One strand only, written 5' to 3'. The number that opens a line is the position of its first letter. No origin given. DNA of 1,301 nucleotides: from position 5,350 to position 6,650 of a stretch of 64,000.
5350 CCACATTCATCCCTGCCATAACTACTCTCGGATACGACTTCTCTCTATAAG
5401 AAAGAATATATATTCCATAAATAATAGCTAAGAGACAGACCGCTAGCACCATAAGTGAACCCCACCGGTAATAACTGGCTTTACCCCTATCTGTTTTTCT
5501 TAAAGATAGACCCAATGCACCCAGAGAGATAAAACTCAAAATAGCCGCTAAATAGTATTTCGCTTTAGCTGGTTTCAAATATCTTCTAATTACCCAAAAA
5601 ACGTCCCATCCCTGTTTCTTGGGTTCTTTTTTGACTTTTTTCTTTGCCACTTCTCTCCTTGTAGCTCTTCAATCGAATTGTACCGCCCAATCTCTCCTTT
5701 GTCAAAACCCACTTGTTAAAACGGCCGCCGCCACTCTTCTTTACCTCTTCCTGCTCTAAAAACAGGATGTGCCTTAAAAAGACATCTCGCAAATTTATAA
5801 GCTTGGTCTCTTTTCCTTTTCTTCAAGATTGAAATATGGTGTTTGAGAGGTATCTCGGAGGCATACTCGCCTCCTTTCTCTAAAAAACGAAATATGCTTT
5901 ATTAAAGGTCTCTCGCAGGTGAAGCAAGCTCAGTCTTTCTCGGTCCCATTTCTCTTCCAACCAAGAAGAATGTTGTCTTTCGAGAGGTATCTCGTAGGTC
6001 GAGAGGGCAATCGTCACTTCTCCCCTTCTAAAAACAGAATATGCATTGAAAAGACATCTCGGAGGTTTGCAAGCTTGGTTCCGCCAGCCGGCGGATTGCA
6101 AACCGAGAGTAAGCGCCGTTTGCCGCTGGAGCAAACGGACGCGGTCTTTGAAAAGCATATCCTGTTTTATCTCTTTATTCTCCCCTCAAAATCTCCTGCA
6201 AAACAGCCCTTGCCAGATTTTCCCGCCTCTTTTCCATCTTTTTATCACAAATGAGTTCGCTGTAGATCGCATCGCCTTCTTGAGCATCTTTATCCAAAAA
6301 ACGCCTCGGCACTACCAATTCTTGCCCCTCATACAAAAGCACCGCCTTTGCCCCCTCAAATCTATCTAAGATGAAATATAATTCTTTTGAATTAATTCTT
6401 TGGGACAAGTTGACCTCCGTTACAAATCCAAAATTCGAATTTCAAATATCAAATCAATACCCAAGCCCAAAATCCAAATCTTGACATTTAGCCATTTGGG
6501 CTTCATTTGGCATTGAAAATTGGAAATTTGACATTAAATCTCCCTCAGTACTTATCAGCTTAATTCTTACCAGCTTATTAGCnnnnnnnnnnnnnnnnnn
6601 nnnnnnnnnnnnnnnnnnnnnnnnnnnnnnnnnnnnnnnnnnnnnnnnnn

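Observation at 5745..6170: Tandem about 145-bp repeat array with a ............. motif every 57-80 bp upstream of the VanW-domain gene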

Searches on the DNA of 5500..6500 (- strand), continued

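Call 95: search_dna_similar(query=window:6020-6180:-, collection=phages, mode=distant, max_evalue=0.01)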
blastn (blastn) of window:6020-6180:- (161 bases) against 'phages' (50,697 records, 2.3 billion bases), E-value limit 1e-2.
No match.

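Call 96: search_dna_similar(query=window:6020-6180:-, collection=plasmids, mode=distant, max_evalue=0.01)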
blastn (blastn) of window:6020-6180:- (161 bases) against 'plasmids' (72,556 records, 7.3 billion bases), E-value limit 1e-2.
No match.

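Call 100: search_rna_families(source=L149, start=3700, end=4300, threshold=evalue, max_evalue=10)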
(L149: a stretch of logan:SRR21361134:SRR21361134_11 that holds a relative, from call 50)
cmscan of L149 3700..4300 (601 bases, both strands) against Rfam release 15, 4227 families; matches with E-value up to 10: 6.
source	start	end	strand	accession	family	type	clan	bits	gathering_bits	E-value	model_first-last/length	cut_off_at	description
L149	3833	3979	-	RF01983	Pinc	Gene; lncRNA;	-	17.5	60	1.8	1-154/154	no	Pregnancy induced noncoding RNA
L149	4112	4185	+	RF02037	IMES-4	Gene;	-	17.5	48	3.1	1-80/80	no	IMES-4 RNA motif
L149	4051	4196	+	RF02195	TP53TG1_1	Gene; lncRNA;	-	17.1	40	0.64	1-153/153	no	TP53 target 1 conserved region 1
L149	3871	4034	+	RF04180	BTnc231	Gene; sRNA;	-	14.7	80.4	2.3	1-154/154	no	Bacteroides sRNA BTnc231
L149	3775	3848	-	RF00416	SNORA43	Gene; snRNA; snoRNA; HACA-box;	CL00029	13.4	80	5.4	1-138/138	no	Small nucleolar RNA SNORA43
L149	3902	3913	+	RF00180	REN-SRE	Cis-reg;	-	11.9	41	4.6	5-16/37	no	Renin stability regulatory element (REN-SRE)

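Call 102: build_rna_model(alignment_id=A6, structure=none)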
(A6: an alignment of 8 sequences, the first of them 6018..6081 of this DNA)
Model R2 built from alignment A6 (8 sequences, 82 columns); structure: none (sequence only).
model positions 64; base pairs 0; branch points 0; effective number of sequences 8; information 0.652 bits per position. No base pairs: searches with it score sequence only.

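Call 103: search_with_rna_model(model_id=R2, sources=[window, L149, L148, L150, L151, L152, L154, L003, L005, L006, L009], max_evalue=10)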
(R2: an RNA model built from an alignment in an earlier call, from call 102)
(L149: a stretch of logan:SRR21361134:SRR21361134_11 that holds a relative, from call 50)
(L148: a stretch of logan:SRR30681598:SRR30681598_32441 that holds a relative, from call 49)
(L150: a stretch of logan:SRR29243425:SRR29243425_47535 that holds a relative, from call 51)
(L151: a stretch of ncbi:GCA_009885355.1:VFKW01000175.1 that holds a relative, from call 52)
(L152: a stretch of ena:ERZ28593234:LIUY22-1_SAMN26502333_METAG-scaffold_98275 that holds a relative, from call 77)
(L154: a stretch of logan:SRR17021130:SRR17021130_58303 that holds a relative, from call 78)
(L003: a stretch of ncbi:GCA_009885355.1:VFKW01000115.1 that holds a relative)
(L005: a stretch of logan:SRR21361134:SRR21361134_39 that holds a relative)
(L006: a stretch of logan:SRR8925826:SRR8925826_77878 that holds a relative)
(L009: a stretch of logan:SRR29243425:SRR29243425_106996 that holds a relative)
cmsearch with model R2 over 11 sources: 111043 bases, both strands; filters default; matches with E-value up to 10: 10.
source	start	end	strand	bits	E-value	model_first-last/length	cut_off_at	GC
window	6019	6080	-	52.1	5e-15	2-63/64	-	0.4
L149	4017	4077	+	47.2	1.6e-13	2-62/64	-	0.36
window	5747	5808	-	44.9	8.9e-13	2-63/64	-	0.39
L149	3830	3891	+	42.7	4.6e-12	2-63/64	-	0.37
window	5873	5935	-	40.9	1.6e-11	2-62/64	-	0.4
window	5815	5871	-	38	1.4e-10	7-62/64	-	0.44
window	5952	6006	-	36.6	3.7e-10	9-63/64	-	0.47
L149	4102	4151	+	27.4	3.2e-07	8-62/64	-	0.4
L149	3928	3954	-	9.2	0.18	27-53/64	-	0.3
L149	3845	3866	-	5.7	2.2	17-38/64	-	0.55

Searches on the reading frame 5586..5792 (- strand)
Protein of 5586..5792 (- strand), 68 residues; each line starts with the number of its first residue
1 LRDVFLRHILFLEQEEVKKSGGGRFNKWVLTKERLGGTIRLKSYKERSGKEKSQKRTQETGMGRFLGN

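Call 99: search_protein_families(library=pfam, proteins=[window:5586-5792:-], max_evalue=1)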
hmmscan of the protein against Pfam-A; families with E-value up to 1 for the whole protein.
window:5586-5792:- (68 aa): 0 families

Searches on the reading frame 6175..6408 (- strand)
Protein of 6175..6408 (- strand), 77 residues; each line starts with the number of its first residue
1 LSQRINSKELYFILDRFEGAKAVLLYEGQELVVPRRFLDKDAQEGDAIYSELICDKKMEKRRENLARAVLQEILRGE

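Call 9: search_protein_families(library=pfam, proteins=[window:6175-6408:-])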
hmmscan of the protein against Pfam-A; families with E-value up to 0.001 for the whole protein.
window:6175-6408:- (77 aa): 1 family
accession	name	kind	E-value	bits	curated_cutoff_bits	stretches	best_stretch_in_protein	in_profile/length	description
PF11213.13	DUF3006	-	7.6e-11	42.5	32.3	1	13-71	2-64/67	Protein of unknown function (DUF3006)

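Call 18: find_encoding_contigs(protein=window:6175-6408:-, flank=3000, max_places=10)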
Protein window:6175-6408:- (77 aa): 1 contig read that carries it; 1 place shown.
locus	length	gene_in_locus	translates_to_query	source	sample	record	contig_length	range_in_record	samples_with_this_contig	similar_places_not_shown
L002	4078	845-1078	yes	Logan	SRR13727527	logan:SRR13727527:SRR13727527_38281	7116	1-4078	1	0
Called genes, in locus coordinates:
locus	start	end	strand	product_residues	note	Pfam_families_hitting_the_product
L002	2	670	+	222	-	?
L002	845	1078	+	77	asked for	PF11213:DUF3006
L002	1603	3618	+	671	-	PF12229:PG_binding_4, PF04294:VanW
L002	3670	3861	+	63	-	-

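Call 48: find_homologous_proteins(query=window:6175-6408:-, max_evalue=0.00001)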
Query window:6175-6408:- (77 aa): 7 proteins with E <= 0.00001 among 7 candidates.
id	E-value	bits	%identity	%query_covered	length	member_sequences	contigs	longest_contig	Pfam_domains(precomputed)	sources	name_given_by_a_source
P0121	1.8e-41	156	100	100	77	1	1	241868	PF11213.14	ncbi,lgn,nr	ncbi:MAG: DUF3006 family protein [bacterium]|nr:DUF3006 family protein [bacterium]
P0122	2.2e-33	131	84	100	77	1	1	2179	PF11213.14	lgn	-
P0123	1.2e-31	125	77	100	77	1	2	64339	PF11213.14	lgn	-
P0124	2.6e-29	118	75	100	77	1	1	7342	PF11213.14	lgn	-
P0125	6.4e-29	117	74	100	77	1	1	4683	PF11213.14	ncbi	-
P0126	1.6e-28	116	71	100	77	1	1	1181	PF11213.14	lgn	-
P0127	3.5e-28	114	74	100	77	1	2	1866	PF11213.14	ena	-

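Call 49: find_encoding_contigs(protein=P0122, flank=3000, max_places=3)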
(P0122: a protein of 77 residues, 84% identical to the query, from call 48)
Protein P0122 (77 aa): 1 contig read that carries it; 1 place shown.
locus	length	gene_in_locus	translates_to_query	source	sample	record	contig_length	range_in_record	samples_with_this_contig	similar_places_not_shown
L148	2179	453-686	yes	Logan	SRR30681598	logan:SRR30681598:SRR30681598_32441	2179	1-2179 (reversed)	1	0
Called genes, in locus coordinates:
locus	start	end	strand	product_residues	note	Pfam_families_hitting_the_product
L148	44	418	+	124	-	PF05635:23S_rRNA_IVP, PF22296:bAvd (weak)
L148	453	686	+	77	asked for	PF11213:DUF3006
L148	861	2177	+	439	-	?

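Call 50: find_encoding_contigs(protein=P0123, flank=3500, max_places=3)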
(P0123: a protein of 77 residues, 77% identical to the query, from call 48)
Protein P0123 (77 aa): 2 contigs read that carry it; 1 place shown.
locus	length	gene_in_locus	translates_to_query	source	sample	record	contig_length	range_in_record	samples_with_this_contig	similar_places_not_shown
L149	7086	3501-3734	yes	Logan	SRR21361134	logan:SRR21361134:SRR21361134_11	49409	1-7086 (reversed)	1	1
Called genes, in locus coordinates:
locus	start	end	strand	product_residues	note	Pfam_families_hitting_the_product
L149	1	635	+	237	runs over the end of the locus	-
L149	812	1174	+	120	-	-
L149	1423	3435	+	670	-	PF03030:H_PPase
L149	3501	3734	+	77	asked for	PF11213:DUF3006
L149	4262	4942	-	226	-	PF01978:TrmB (weak)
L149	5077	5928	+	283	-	-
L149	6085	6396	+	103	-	-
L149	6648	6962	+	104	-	-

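Call 51: find_encoding_contigs(protein=P0124, flank=3500, max_places=3)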
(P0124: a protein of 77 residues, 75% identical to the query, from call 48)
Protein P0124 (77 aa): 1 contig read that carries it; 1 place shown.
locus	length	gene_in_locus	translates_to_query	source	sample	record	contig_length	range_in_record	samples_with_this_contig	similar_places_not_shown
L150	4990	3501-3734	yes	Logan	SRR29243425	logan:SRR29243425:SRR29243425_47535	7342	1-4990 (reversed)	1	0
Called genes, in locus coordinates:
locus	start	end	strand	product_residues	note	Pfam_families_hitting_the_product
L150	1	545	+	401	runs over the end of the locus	PF01435:Peptidase_M48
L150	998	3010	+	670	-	PF03030:H_PPase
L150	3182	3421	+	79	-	PF01541:GIY-YIG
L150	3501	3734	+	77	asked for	PF11213:DUF3006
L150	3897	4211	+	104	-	-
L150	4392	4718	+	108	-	-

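Call 52: find_encoding_contigs(protein=P0125, flank=3500, max_places=3)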
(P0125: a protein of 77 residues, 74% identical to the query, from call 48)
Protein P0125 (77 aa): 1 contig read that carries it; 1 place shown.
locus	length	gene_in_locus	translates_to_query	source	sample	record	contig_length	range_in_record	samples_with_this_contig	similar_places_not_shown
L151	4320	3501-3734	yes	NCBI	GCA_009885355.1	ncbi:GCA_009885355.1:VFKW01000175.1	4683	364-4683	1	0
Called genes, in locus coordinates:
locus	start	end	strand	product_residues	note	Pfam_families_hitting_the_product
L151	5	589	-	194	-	-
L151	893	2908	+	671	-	PF03030:H_PPase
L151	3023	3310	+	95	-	PF01541:GIY-YIG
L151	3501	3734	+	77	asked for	PF11213:DUF3006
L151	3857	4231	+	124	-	-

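Call 77: find_encoding_contigs(protein=P0127, flank=3000, max_places=4)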
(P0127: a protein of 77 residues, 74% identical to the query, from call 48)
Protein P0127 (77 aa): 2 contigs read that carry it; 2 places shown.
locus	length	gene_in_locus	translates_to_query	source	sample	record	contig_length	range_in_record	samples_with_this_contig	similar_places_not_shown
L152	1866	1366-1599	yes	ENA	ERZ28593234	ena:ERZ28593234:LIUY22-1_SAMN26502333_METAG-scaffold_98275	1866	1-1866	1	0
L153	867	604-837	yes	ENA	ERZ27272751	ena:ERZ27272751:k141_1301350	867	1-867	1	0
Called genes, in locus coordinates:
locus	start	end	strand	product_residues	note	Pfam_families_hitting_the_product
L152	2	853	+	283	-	?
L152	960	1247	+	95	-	PF01541:GIY-YIG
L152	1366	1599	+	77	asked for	PF11213:DUF3006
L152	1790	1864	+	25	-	?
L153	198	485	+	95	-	PF01541:GIY-YIG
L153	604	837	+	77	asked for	PF11213:DUF3006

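Call 78: find_encoding_contigs(protein=P0126, flank=3000, max_places=4)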
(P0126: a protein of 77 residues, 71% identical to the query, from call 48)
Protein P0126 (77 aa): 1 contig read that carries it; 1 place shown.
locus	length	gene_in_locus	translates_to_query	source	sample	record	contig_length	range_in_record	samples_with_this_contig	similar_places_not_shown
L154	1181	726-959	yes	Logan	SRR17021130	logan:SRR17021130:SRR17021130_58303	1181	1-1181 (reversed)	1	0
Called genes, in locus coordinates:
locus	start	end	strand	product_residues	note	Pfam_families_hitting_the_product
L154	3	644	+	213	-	?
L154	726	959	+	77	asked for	PF11213:DUF3006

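Call 112: search_protein_families(library=pfam, proteins=[L149:4262-4942:-, L149:5077-5928:+], max_evalue=0.01)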
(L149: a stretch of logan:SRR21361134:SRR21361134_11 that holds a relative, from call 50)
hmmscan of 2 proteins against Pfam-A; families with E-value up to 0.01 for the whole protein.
L149:4262-4942:- (226 aa): 1 family
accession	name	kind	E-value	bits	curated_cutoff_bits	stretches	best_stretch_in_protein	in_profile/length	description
PF01978.25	TrmB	-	5.6e-07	29.8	25.6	1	4-68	3-62/68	Sugar-specific transcriptional regulator TrmB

L149:5077-5928:+ (283 aa): 0 families
